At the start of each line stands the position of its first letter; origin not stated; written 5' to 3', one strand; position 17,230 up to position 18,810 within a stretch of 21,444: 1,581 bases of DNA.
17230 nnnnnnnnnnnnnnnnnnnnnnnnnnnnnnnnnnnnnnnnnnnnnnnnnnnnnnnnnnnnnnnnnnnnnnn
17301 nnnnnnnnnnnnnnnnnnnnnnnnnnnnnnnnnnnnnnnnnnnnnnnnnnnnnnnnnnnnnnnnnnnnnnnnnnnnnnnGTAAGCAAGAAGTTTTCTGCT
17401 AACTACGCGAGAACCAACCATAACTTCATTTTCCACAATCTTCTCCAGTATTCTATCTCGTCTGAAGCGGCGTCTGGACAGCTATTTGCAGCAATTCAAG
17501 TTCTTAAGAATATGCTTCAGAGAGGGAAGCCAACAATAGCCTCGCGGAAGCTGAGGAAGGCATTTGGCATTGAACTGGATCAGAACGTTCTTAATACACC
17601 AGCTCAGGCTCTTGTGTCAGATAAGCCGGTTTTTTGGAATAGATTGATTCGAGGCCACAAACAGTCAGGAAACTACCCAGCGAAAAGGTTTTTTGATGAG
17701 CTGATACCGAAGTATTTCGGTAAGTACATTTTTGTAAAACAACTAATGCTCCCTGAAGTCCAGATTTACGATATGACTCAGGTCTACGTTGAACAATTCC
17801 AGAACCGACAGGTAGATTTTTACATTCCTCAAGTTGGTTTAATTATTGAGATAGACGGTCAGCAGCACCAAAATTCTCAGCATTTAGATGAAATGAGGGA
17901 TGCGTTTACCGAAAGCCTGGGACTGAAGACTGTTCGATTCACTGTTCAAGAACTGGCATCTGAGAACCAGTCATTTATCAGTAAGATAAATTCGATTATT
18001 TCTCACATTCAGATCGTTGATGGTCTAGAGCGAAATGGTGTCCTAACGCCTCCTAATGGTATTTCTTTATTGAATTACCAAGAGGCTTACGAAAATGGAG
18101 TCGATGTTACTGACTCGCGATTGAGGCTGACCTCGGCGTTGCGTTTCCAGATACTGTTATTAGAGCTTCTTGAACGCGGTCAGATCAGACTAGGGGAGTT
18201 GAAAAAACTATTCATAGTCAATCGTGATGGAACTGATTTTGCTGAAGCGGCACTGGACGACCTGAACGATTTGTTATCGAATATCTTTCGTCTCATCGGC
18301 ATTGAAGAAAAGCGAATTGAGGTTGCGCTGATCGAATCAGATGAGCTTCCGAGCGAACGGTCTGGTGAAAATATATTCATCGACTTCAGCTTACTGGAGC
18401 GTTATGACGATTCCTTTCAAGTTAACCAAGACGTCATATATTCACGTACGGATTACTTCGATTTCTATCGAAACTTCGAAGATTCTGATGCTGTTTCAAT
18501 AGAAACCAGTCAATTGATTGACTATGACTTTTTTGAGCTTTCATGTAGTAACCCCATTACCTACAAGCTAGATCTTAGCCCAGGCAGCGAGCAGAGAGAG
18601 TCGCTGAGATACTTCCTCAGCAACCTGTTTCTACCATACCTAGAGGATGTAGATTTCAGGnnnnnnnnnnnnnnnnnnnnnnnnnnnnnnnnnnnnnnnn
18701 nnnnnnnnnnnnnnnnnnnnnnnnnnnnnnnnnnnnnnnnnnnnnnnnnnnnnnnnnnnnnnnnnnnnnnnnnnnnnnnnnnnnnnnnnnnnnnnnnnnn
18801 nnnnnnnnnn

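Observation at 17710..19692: Vsr/DUF559-like endonuclease module fused to a full RecQ helicase core inside a PRTase protein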

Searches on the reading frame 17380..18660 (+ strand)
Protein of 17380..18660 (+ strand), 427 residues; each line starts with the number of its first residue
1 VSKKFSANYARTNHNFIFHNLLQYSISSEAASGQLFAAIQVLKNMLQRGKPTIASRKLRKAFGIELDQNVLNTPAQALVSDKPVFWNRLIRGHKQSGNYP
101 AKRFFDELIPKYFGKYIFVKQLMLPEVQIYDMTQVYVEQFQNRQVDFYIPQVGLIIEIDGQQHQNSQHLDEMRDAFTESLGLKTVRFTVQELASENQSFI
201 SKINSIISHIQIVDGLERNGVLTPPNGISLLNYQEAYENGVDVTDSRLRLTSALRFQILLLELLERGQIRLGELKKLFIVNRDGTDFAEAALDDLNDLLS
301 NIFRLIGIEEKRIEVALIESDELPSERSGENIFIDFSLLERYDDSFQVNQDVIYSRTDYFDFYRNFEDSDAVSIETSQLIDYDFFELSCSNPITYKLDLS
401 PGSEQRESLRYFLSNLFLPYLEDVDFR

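Call 33: search_solved_structures(query=window:17380-18660:+, max_evalue=10, show_alignments=3)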
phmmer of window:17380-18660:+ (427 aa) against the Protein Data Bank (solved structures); distinct sequences matched with E-value up to 10: 2.
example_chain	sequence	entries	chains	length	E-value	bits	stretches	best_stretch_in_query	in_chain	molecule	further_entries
3hrl_A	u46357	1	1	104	0.00087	21.7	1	141-209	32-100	Endonuclease-Like Protein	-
5oi7_A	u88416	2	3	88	1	11.5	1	130-210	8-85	Centrosomal protein of 85 kDa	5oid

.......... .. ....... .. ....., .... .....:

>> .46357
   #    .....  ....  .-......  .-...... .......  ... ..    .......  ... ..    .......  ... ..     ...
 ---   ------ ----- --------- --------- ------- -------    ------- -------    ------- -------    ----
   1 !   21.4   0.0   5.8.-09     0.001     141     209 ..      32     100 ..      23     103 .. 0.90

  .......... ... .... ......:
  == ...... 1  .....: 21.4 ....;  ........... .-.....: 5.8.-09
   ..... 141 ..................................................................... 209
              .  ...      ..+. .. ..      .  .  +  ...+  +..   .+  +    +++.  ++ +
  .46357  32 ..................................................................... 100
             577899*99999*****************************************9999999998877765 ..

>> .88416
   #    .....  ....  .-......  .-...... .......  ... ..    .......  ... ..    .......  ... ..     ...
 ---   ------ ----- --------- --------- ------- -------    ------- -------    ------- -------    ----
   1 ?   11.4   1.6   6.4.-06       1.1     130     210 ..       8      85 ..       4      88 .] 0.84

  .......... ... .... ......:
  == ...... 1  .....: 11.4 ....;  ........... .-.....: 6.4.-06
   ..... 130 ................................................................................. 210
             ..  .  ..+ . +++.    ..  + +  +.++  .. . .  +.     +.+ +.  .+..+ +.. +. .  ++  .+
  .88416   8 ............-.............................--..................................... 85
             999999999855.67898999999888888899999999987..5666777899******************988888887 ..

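Call 42: predict_structure(alignment_id=A3)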
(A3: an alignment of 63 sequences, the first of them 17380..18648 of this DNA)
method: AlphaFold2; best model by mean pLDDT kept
length: 423 residues; sequences in the alignment: 63
mean_pLDDT: 93.1   pTM: 0.93
mean pLDDT of the five models: 93.1, 93.0, 92.4, 91.4, 91.0
residues with pLDDT >= 90: 347; 70-90: 68; 50-70: 8; < 50: 0
segments of 3 or more residues with pLDDT < 50: none
pLDDT, mean of each block of 10 residues (from residue 1): 96 97 95 96 95 95 90 93 90 76 96 97 94 86 92 94 78 90 94 97 98 97 95 97 96 98 97 97 97 98 96 97 86 97 93 96 82 82 94 93 95 93 80
secondary structure, 60 per line:
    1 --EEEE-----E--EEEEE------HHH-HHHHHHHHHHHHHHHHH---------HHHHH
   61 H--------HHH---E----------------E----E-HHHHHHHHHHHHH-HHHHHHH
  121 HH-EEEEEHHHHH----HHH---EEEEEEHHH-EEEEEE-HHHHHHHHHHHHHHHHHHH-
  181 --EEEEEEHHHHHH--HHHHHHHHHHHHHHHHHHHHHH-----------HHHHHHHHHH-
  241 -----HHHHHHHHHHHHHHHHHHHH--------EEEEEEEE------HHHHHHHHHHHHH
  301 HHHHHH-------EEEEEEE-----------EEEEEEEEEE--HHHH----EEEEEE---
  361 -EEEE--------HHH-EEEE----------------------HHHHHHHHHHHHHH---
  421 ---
elements in order: E3-6 E15-19 H30-46 H56-61 H100-112 H114-122 E124-128 H129-133 E144-149 E154-159 H161-179 E183-188 H189-194 H197-218 H230-239 H246-265 E274-281 H288-306 E314-320 E332-341 H344-347 E352-357 E362-365 E378-381 H404-417

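Call 64: search_protein_representatives(protein=window:17380-18648:+)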
Query: 423 residues. Proteins with E-value up to 0.001 (for the whole library): 601; up to 1e-10: 251; up to 1e-30: 90. The best 150 are listed.
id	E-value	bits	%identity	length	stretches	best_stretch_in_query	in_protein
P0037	1.1e-162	558.0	59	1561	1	1-423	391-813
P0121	1.5e-94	333.6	41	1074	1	2-421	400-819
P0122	1.7e-85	303.8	40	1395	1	3-421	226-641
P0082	2.9e-84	299.8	38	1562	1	2-422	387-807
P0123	1.1e-77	278.2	43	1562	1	2-420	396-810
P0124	7.9e-77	275.3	38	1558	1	4-423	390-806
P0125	1.8e-76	274.1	41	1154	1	35-421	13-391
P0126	2.1e-76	273.9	39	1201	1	3-420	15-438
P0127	1.1e-73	264.9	41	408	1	2-376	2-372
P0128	2.4e-73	263.8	39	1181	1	3-418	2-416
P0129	2.8e-72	260.4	67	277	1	1-185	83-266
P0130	7.0e-70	252.4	62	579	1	1-188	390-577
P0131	8.4e-70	252.2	35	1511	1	3-419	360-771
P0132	9.1e-69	248.8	92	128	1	25-152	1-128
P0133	2.2e-65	237.6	40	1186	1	6-417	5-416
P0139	1.8e-62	228.0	33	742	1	6-419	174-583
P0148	2.4e-52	194.7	38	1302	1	3-372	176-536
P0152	1.4e-50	188.9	38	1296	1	4-382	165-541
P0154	2.8e-48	181.3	35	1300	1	3-374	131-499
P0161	4.1e-44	167.6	35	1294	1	3-370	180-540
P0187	7.9e-36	140.3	34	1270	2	70-384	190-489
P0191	8.2e-35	137.0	31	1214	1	3-416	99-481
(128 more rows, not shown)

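Call 65: search_protein_families(library=pfam, proteins=[P0148, P0152, P0154, P0161, P0187, P0191, P0139, P0131], max_evalue=0.001)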
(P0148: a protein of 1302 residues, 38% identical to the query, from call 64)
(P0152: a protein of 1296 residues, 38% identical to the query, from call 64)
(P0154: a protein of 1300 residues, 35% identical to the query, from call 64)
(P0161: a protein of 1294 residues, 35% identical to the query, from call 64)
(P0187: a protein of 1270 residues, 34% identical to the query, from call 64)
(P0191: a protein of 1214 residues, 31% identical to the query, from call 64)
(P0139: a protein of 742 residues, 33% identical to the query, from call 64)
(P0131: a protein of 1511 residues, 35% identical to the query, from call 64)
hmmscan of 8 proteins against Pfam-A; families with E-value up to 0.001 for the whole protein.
P0148 (1302 aa): 4 families
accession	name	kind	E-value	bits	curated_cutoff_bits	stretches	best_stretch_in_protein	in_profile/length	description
PF00270.35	DEAD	-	5.8e-21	75.4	26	1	571-735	4-164/167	DEAD/DEAH box helicase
PF00271.37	Helicase_C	-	1.1e-12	48.7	23.5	1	794-913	10-109/110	Helicase conserved C-terminal domain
PF04851.21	ResIII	-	6e-08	33.2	22.5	1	588-731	30-162/164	Type III restriction enzyme, res subunit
PF04480.18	DUF559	-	9.8e-07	29.1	20.6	1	312-374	45-104/109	Protein of unknown function (DUF559)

P0152 (1296 aa): 4 families
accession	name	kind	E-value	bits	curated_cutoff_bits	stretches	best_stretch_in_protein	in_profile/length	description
PF00270.35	DEAD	-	2.8e-20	73.1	26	1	571-734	3-162/167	DEAD/DEAH box helicase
PF00271.37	Helicase_C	-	1.7e-11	44.8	23.5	1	842-910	41-109/110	Helicase conserved C-terminal domain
PF04480.18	DUF559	-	1.5e-06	28.4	20.6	1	310-367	46-100/109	Protein of unknown function (DUF559)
PF04851.21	ResIII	-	3.5e-06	27.5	22.5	1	589-732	30-162/164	Type III restriction enzyme, res subunit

P0154 (1300 aa): 3 families
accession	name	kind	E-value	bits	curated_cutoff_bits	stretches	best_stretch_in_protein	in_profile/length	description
PF00270.35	DEAD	-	1.4e-22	80.7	26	1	536-702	2-164/167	DEAD/DEAH box helicase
PF00271.37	Helicase_C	-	2.9e-12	47.3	23.5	1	817-874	51-108/110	Helicase conserved C-terminal domain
PF04480.18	DUF559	-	3.6e-08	33.7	20.6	1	268-329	44-103/109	Protein of unknown function (DUF559)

P0161 (1294 aa): 5 families
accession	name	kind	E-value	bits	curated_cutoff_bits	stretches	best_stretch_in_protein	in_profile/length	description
PF00270.35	DEAD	-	5.7e-20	72.1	26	1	577-743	4-165/167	DEAD/DEAH box helicase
PF00271.37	Helicase_C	-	1.3e-11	45.2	23.5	1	803-907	19-109/110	Helicase conserved C-terminal domain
PF04480.18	DUF559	-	2.1e-08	34.4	20.6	1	316-374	45-101/109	Protein of unknown function (DUF559)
PF18741.7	MTES_1575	-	8.7e-06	26.2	38.2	1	322-372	32-87/96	REase_MTES_1575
PF04851.21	ResIII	-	0.00011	22.6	22.5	1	594-737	30-162/164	Type III restriction enzyme, res subunit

P0187 (1270 aa): 7 families
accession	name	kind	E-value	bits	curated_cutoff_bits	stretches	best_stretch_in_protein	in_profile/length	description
PF00270.35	DEAD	-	2.4e-17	63.6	26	1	518-685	2-164/167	DEAD/DEAH box helicase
PF00271.37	Helicase_C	-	5e-16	59.4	23.5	1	768-850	29-108/110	Helicase conserved C-terminal domain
PF04480.18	DUF559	-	6.2e-10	39.4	20.6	1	263-320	44-99/109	Protein of unknown function (DUF559)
PF04851.21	ResIII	-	2.9e-06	27.7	22.5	1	529-681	22-162/164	Type III restriction enzyme, res subunit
PF21598.3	PvuRts1I-like_N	-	0.00035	21.2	27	0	265-298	51-82/131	Restriction endonuclease PvuRts1 I-like, N-terminal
PF18741.7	MTES_1575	-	0.00056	20.4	38.2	0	272-319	38-86/96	REase_MTES_1575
PF10881.14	DUF2726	-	0.00069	19.8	24.7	0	259-318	53-117/126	Protein of unknown function (DUF2726)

P0191 (1214 aa): 5 families
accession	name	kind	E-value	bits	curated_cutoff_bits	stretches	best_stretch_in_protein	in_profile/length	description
PF00270.35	DEAD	-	3.2e-23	82.7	26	1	490-659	3-165/167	DEAD/DEAH box helicase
PF00271.37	Helicase_C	-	1.5e-14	54.6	23.5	1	775-830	54-109/110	Helicase conserved C-terminal domain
PF04851.21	ResIII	-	5.5e-08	33.3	22.5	1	488-653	5-162/164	Type III restriction enzyme, res subunit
PF04480.18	DUF559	-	2e-07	31.3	20.6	1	221-283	36-97/109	Protein of unknown function (DUF559)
PF10881.14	DUF2726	-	0.00068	19.8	24.7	0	230-286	58-119/126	Protein of unknown function (DUF2726)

P0139 (742 aa): 5 families
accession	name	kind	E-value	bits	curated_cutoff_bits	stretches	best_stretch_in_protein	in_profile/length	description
PF00270.35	DEAD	-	3.6e-19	69.6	26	1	593-728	3-135/167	DEAD/DEAH box helicase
PF04480.18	DUF559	-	1.6e-08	34.8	20.6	1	307-366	46-105/109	Protein of unknown function (DUF559)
PF04851.21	ResIII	-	9.4e-05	22.8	22.5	1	611-721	30-138/164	Type III restriction enzyme, res subunit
PF04545.22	Sigma70_r4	-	0.00019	21.3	24.1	1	10-53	6-45/50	Sigma-70, region 4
PF21598.3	PvuRts1I-like_N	-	0.00056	20.5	27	0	290-376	32-114/131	Restriction endonuclease PvuRts1 I-like, N-terminal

P0131 (1511 aa): 4 families
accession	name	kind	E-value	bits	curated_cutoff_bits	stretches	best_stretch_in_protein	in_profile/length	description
PF00270.35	DEAD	-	3.9e-18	66.2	26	1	785-948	7-165/167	DEAD/DEAH box helicase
PF00271.37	Helicase_C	-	6.1e-15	55.9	23.5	1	1007-1116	14-109/110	Helicase conserved C-terminal domain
PF04480.18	DUF559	-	1.9e-08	34.6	20.6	1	499-560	46-107/109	Protein of unknown function (DUF559)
PF04851.21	ResIII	-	4.1e-07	30.5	22.5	1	798-942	29-162/164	Type III restriction enzyme, res subunit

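Call 71: search_protein_families(library=padloc, proteins=[window:17380-18648:+, P0128], max_evalue=0.01)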
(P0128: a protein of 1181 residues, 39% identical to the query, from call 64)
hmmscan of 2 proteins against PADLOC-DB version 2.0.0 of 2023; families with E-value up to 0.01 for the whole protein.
window:17380-18648:+ (423 aa): 2 families
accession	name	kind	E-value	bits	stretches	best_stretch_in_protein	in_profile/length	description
PDLC02868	DpdF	-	1.2e-19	67.7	1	82-212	19-153/1078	DpdF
PDLC03210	mREase_II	-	1.5e-09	35.6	1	124-211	32-123/294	Type II methyl-directed restriction enzyme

P0128 (1181 aa): 18 families
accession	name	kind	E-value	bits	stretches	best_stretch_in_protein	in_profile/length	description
PDLC02868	DpdF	-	1.7e-122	408.1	2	428-1094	338-1004/1078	DpdF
PDLC02864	DpdF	-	4e-67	225.4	1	428-764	22-329/610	DpdF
PDLC02861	DpdF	-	3e-63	212.1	1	428-764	28-334/611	DpdF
PDLC03928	PsyrT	-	4.9e-60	201.6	1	427-857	20-418/689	-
PDLC02870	DpdF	-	6.5e-59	197.8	1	428-765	13-322/534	DpdF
PDLC02859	DpdF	-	6.3e-39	131.8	1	425-767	97-419/545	DpdF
PDLC01089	C3a193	-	5.1e-37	125.7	1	445-771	269-590/983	poss. alt. Cas3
PDLC02865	DpdF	-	2.2e-35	119.6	2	429-602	760-927/1499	DpdF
PDLC02855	DpdF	-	3.1e-28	96.5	1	450-765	164-471/825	DpdF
PDLC02872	DpdF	-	4.3e-25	86.4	2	446-584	178-325/859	DpdF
PDLC02857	DpdF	-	1.2e-21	74.5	2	718-764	483-529/911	DpdF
PDLC02867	DpdF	-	1.9e-17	60.9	2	706-764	411-469/855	DpdF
PDLC02862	DpdF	-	6.3e-16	55.4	1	448-766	140-456/811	DpdF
PDLC02860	DpdF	-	6.2e-13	46.2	1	703-768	149-214/547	DpdF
PDLC02863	DpdF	-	1.9e-10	38.2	1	708-765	89-146/488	DpdF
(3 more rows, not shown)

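Call 77: find_related_loci(query=A6, collection=genome_contigs, flank=7000)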
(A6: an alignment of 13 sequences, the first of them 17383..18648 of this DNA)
Query A6 (422 aa) in genome_contigs; peptide patterns used: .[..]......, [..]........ (x = any residue, [..] = any of these).
600 stretches matched a pattern (row limit reached: there are more); 337 encode a relative of the query (tblastn E <= 1e-3); the best 80 are kept; 79 distinct loci.
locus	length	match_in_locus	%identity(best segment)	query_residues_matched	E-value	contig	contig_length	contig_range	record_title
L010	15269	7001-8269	59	1-422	7e-168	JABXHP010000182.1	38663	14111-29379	MAG: Oceanospirillaceae bacterium isolate HF-Dia17 c_000000009219, whole genome shotgun sequence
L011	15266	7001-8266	59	1-421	4e-168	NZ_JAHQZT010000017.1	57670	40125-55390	Marinobacterium weihaiense strain A346 scaffold_17_length=57671, whole genome shotgun sequence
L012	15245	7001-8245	59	1-422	1e-164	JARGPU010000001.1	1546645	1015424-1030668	MAG: Alcanivoracaceae bacterium isolate bin_to_oxhcr2.014 NODE_2_length_1546645_cov_22.493459, whole genome shotgun sequ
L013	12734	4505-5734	42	2-417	9e-93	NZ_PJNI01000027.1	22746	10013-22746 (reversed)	Brumimicrobium salinarum strain LHR20 contig27, whole genome shotgun sequence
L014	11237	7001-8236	39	2-417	1e-88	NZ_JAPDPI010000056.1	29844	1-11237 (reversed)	Plebeiobacterium marinum strain D04 scaffold_56_length=29845, whole genome shotgun sequence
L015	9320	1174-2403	40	2-417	2e-87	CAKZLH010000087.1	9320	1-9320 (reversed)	MAG TPA_asm: uncultured Balneolaceae bacterium isolate ERR2094171_bin.82_CONCOCT_v1.1_MAG genome assembly, contig: ERZ65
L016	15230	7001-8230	39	2-417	2e-79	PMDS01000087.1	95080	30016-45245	MAG: Melioribacter sp. isolate fen_1284 73.20120700_E2X.198_contig_68377, whole genome shotgun sequence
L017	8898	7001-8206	34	2-417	3e-64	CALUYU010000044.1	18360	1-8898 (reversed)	MAG: Candidatus Gastranaerophilales bacterium isolate BRZ_EE__bin31 genome assembly, contig: BRZ_EE__NODE_3848_length_18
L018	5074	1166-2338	35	2-416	1e-60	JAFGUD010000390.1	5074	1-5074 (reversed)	MAG: Bacteroidales bacterium isolate ZodW_maxbin.137 k87_16100435, whole genome shotgun sequence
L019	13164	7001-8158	33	2-416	3e-58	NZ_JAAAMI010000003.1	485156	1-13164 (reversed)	Allomuricauda sediminis strain 40Bstr401 NODE_3, whole genome shotgun sequence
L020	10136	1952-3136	33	2-416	4e-58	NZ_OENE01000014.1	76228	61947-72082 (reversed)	Tenacibaculum finnmarkense genomovar ulcerans strain TNO010, whole genome shotgun sequence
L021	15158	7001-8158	33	2-416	3e-57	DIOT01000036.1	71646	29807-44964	MAG TPA_asm: Bacteroidales bacterium UBA5507 UBA5507_contig_1759, whole genome shotgun sequence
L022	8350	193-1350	32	2-416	2e-56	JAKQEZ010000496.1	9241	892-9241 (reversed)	MAG: Bacteroidota bacterium isolate USDE_maxbin.134 k141_1954119, whole genome shotgun sequence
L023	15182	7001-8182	34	2-416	1e-55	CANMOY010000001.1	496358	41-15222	uncultured Mesonia sp. isolate 4-133.fasta genome assembly, contig: NODE_1, whole genome shotgun sequence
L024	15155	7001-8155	33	3-416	7e-52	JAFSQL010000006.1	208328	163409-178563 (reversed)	MAG: Paludibacteraceae bacterium isolate RGIG3380 Goat_Reticulum.Co__c765940, whole genome shotgun sequence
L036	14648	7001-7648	30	44-270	4e-22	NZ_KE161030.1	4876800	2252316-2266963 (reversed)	Cedecea davisae DSM 4568 Scaffold0, whole genome shotgun sequence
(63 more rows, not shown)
